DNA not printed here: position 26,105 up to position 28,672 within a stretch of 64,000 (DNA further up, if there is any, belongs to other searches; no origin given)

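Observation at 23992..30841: Five-cistron NuoE/NuoF/NuoG-like + NfnA/NfnB-like operon: candidate uncharacterised flavin-based electron-bifurcating NAD(H)/NADP(H)/ferredoxin enzyme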

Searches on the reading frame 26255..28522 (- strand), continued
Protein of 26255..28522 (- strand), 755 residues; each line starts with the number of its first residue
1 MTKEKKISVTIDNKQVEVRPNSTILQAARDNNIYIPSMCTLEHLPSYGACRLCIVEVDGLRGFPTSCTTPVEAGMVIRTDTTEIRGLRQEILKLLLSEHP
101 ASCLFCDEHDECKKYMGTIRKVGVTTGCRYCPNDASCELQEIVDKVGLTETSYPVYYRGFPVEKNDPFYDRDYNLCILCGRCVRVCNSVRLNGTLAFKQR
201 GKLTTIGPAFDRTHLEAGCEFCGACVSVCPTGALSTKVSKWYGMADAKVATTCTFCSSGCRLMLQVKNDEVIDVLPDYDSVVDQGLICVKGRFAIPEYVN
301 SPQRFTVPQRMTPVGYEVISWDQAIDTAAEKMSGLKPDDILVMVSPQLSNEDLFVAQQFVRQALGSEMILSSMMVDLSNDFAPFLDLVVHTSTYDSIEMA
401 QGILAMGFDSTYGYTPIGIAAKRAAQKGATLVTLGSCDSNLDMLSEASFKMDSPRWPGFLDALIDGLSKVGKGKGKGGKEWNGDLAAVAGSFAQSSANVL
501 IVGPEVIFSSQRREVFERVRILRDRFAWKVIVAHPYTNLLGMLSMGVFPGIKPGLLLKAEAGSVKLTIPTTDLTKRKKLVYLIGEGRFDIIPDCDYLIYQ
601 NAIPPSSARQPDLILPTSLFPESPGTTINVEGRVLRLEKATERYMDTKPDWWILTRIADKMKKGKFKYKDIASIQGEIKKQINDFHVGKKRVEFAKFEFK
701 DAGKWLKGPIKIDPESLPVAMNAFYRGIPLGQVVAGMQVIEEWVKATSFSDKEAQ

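Call 36: search_solved_structures(query=window:26255-28522:-, max_evalue=1e-45, show_alignments=5)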
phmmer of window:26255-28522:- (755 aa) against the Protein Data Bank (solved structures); distinct sequences matched with E-value up to 1e-45: 5.
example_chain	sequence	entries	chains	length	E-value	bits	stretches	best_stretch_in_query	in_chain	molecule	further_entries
9wxb_B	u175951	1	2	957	1.9e-63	218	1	7-436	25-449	Formate dehydrogenase alpha subunit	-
6tg9_A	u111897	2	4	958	6.9e-62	212.8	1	7-435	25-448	Formate dehydrogenase subunit alpha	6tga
9bov_A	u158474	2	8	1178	3.2e-60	207.3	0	131-456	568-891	Molybdopterin oxidoreductase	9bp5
8oh5_C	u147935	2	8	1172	1.9e-50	175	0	148-407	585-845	Formate dehydrogenase-O, major subunit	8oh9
7t2r_A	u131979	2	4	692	9.2e-47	162.8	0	127-367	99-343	NiFe hydrogenase subunit A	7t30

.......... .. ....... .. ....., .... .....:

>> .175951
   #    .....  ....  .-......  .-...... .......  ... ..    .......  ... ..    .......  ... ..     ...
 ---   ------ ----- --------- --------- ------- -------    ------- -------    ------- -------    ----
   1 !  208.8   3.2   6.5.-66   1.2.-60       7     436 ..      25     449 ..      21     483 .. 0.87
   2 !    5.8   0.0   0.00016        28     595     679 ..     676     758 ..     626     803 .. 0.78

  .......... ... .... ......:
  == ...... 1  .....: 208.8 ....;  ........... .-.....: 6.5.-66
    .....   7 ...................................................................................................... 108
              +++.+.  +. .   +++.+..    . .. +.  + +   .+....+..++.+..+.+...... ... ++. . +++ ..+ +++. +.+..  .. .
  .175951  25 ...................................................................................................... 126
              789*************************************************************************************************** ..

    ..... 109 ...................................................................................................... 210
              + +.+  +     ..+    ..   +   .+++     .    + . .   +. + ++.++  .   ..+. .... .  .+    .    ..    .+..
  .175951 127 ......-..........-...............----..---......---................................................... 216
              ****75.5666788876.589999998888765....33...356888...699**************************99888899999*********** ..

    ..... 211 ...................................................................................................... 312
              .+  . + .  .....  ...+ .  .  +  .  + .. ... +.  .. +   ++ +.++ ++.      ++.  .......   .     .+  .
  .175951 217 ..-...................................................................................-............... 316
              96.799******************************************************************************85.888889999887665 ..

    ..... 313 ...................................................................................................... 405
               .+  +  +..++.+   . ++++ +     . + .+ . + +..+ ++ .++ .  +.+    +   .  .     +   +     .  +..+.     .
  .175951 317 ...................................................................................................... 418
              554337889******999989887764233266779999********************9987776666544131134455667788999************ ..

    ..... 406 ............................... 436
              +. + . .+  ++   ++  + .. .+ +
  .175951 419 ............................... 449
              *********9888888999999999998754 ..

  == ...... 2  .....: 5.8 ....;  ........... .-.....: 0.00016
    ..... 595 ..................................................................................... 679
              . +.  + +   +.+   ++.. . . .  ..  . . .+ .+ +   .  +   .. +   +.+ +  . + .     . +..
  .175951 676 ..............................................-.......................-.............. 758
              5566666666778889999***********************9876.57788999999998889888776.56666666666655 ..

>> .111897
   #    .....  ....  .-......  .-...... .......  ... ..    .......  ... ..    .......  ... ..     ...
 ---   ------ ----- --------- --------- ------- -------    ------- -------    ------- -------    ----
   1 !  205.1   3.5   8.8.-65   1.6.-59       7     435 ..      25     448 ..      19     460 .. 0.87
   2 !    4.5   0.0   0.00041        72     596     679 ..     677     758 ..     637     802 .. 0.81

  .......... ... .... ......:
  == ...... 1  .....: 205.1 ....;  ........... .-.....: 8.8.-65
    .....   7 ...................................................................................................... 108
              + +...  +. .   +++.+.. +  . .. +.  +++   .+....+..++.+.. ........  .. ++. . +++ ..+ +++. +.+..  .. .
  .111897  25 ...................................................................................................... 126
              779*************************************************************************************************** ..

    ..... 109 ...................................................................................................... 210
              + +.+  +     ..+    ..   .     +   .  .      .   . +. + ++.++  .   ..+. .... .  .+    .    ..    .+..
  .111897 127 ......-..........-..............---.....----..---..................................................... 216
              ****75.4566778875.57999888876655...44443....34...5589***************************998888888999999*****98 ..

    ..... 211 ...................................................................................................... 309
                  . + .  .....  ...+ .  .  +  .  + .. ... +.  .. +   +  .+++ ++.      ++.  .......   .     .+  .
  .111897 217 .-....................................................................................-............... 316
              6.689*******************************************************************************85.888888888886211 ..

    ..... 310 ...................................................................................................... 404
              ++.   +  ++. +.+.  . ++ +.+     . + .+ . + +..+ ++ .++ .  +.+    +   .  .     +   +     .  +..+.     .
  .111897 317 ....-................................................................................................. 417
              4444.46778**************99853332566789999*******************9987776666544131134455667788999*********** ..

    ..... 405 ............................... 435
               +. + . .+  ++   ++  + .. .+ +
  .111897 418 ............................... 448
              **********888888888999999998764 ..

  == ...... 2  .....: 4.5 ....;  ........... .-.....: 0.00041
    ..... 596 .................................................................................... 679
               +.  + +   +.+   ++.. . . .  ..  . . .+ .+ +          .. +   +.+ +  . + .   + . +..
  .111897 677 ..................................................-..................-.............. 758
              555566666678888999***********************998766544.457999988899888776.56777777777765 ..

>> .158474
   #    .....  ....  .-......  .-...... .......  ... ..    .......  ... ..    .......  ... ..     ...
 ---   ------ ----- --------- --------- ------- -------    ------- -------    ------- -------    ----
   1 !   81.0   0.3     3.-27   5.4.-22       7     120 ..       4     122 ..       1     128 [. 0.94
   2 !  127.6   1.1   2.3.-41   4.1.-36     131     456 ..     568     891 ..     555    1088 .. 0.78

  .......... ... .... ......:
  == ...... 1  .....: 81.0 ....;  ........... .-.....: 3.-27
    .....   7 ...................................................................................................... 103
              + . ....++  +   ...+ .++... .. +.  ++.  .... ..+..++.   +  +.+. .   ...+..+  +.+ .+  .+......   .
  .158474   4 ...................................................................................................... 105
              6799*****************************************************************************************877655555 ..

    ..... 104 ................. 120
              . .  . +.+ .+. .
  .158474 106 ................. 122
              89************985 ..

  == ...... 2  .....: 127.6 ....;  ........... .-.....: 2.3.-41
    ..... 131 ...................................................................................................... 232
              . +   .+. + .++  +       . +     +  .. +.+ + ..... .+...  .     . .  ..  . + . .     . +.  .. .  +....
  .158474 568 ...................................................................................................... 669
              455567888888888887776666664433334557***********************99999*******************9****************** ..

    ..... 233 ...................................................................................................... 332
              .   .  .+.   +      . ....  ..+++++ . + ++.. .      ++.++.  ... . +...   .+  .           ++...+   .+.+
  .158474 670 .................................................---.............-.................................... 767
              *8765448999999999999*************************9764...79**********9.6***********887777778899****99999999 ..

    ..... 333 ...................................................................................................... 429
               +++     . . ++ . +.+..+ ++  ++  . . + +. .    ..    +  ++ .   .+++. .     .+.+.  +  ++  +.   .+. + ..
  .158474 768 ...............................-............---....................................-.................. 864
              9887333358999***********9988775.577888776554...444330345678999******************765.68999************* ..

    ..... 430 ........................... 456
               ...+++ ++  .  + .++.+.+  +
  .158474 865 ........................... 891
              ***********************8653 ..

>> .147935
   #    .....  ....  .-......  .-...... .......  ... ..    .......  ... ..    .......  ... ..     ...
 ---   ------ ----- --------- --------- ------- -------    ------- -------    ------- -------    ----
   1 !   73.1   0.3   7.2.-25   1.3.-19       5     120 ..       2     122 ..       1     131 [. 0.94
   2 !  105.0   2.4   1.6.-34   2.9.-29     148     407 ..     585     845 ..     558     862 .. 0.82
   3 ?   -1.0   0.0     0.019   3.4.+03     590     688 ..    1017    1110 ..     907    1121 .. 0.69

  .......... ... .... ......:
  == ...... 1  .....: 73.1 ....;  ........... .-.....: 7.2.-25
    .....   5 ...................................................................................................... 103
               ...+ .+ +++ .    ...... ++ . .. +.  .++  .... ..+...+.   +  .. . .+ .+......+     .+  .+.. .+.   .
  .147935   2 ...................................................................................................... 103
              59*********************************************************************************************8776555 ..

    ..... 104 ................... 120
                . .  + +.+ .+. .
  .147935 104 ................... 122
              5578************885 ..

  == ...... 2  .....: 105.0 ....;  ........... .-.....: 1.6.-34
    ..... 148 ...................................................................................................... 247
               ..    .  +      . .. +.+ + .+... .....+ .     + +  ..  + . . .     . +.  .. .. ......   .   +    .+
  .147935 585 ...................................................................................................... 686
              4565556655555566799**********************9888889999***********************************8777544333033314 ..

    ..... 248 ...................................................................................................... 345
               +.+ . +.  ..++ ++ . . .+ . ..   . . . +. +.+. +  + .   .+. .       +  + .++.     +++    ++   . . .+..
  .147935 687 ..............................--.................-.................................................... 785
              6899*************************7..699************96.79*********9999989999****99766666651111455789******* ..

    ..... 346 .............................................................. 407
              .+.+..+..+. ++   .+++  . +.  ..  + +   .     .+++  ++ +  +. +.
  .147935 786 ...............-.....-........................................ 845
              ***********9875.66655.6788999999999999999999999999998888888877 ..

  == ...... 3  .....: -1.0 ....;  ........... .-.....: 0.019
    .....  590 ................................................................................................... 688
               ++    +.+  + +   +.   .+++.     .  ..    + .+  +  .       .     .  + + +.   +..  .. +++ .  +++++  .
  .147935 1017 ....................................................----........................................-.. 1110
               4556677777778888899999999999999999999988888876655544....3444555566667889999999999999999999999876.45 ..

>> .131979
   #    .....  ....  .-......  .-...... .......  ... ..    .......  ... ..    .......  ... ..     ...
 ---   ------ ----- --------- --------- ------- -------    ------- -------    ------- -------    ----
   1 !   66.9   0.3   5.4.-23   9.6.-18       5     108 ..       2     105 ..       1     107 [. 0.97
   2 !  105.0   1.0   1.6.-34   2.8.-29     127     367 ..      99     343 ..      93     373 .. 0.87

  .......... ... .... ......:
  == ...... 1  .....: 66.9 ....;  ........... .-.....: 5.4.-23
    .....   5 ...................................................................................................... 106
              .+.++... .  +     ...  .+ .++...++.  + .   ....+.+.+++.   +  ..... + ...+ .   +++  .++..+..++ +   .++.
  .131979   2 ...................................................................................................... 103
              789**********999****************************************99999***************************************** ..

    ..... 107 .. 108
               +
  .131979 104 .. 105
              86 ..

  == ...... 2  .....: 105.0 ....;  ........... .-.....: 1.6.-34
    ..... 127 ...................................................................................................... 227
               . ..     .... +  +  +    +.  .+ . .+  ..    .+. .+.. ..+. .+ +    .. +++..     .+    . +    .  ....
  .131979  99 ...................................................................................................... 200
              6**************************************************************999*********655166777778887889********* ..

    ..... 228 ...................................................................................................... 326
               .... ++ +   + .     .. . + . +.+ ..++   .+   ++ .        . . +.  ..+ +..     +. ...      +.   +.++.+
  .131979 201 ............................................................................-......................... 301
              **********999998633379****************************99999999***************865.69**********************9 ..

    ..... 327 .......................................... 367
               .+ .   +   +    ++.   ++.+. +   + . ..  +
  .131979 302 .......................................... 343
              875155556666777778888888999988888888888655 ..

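Call 44: find_related_loci(query=A1, collection=metagenome_contigs, flank=8000)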
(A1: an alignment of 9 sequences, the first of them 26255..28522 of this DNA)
Query A1 (755 aa) in metagenome_contigs; peptide patterns used: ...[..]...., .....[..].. (x = any residue, [..] = any of these).
600 stretches matched a pattern (row limit reached: there are more); 566 encode a relative of the query (tblastn E <= 1e-3); the best 80 are kept; 80 distinct loci.
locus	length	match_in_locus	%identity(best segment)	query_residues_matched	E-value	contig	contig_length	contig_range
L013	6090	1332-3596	96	1-755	0e+0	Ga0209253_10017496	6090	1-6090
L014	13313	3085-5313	95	1-743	0e+0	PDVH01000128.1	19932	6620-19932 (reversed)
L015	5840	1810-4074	87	1-755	0e+0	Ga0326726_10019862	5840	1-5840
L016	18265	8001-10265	84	1-755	0e+0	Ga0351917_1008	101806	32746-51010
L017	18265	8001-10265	84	1-755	0e+0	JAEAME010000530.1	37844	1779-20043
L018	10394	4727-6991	80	1-755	0e+0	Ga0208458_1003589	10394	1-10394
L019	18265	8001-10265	80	1-755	0e+0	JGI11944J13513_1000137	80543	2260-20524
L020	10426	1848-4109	72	1-755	0e+0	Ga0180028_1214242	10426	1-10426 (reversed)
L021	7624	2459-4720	72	1-755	0e+0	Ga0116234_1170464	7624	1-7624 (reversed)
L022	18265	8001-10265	80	1-755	0e+0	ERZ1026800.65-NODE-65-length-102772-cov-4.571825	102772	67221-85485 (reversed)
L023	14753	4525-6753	63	1-741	0e+0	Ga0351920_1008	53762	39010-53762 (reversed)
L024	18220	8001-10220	60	1-741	0e+0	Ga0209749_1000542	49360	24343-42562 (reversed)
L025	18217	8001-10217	60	1-741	0e+0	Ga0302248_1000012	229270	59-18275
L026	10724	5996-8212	60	1-741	0e+0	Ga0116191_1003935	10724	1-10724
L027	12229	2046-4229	59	1-742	0e+0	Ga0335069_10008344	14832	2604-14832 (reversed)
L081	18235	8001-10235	38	1-738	8e-164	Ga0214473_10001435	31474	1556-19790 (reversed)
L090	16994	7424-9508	40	1-691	1e-161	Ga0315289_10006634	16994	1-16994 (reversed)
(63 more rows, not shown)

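Call 52: find_homologous_proteins(query=window:26255-28522:-, max_evalue=1e-20)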
Query window:26255-28522:- (755 aa): 4961 proteins with E <= 1e-20 among 8000 candidates; the best 120 are listed.
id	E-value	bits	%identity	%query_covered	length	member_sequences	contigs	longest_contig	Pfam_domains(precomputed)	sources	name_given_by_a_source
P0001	0.0e+0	1693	97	100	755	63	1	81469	PF13510.12,PF10588.15,PF00384.28,PF00111.33,PF00037.33,PF12838.13,PF22117.3,PF13183.12,PF04879.22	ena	-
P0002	0.0e+0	1511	85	100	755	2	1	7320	PF13510.12,PF10588.15,PF00384.28,PF00111.33,PF00037.33,PF12838.13,PF22117.3,PF13183.12,PF04879.22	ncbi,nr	ncbi:MAG: putative formate dehydrogenase [Deltaproteobacteria bacterium]|nr:putative formate dehydro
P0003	0.0e+0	1494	84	100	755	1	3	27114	PF13510.12,PF10588.15,PF00384.28,PF00111.33,PF00037.33,PF12838.13,PF22117.3,PF13183.12,PF04879.22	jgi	jgi:predicted molibdopterin-dependent oxidoreductase YjgC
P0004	0.0e+0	1491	84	100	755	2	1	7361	PF13510.12,PF10588.15,PF00384.28,PF00111.33,PF00037.33,PF12838.13,PF22117.3,PF13183.12,PF04879.22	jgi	-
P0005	0.0e+0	1490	84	100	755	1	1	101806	PF13510.12,PF10588.15,PF00384.28,PF00111.33,PF00037.33,PF12838.13,PF22117.3,PF13183.12,PF04879.22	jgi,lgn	-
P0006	0.0e+0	1489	84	100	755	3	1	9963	PF13510.12,PF10588.15,PF00384.28,PF00111.33,PF00037.33,PF12838.13,PF22117.3,PF13183.12,PF04879.22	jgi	jgi:formate dehydrogenase (NADP+) alpha subunit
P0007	0.0e+0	1487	84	100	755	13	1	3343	PF13510.12,PF10588.15,PF00384.28,PF00111.33,PF00037.33,PF12838.13,PF22117.3,PF13183.12,PF04879.22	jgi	jgi:predicted molibdopterin-dependent oxidoreductase YjgC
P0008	0.0e+0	1456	82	100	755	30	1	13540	PF13510.12,PF10588.15,PF00384.28,PF00111.33,PF00037.33,PF12838.13,PF22117.3,PF04879.22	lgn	-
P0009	0.0e+0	1442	80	100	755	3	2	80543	PF13510.12,PF10588.15,PF00384.28,PF00111.33,PF00037.33,PF12838.13,PF22117.3,PF04879.22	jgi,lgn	-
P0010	0.0e+0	1439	80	100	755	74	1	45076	PF13510.12,PF10588.15,PF00384.28,PF00111.33,PF00037.33,PF12838.13,PF22117.3,PF04879.22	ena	-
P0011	0.0e+0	1436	80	100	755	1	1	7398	PF13510.12,PF10588.15,PF00384.28,PF00111.33,PF00037.33,PF12838.13,PF22117.3,PF04879.22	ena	-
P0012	0.0e+0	1414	78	100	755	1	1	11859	PF13510.12,PF10588.15,PF00384.28,PF00111.33,PF00037.33,PF12838.13,PF22117.3,PF13183.12,PF04879.22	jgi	jgi:predicted molibdopterin-dependent oxidoreductase YjgC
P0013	0.0e+0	1397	77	100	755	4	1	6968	PF13510.12,PF10588.15,PF00384.28,PF00111.33,PF00037.33,PF12838.13,PF22117.3,PF13183.12,PF04879.22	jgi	jgi:predicted molibdopterin-dependent oxidoreductase YjgC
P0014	0.0e+0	1369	77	100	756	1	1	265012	PF13510.12,PF10588.15,PF00384.28,PF00111.33,PF00037.33,PF12838.13,PF22117.3,PF13183.12,PF04879.22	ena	-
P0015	0.0e+0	1355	76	100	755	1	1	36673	PF13510.12,PF10588.15,PF00384.28,PF00037.33,PF12838.13,PF22117.3,PF13183.12,PF04879.22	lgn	-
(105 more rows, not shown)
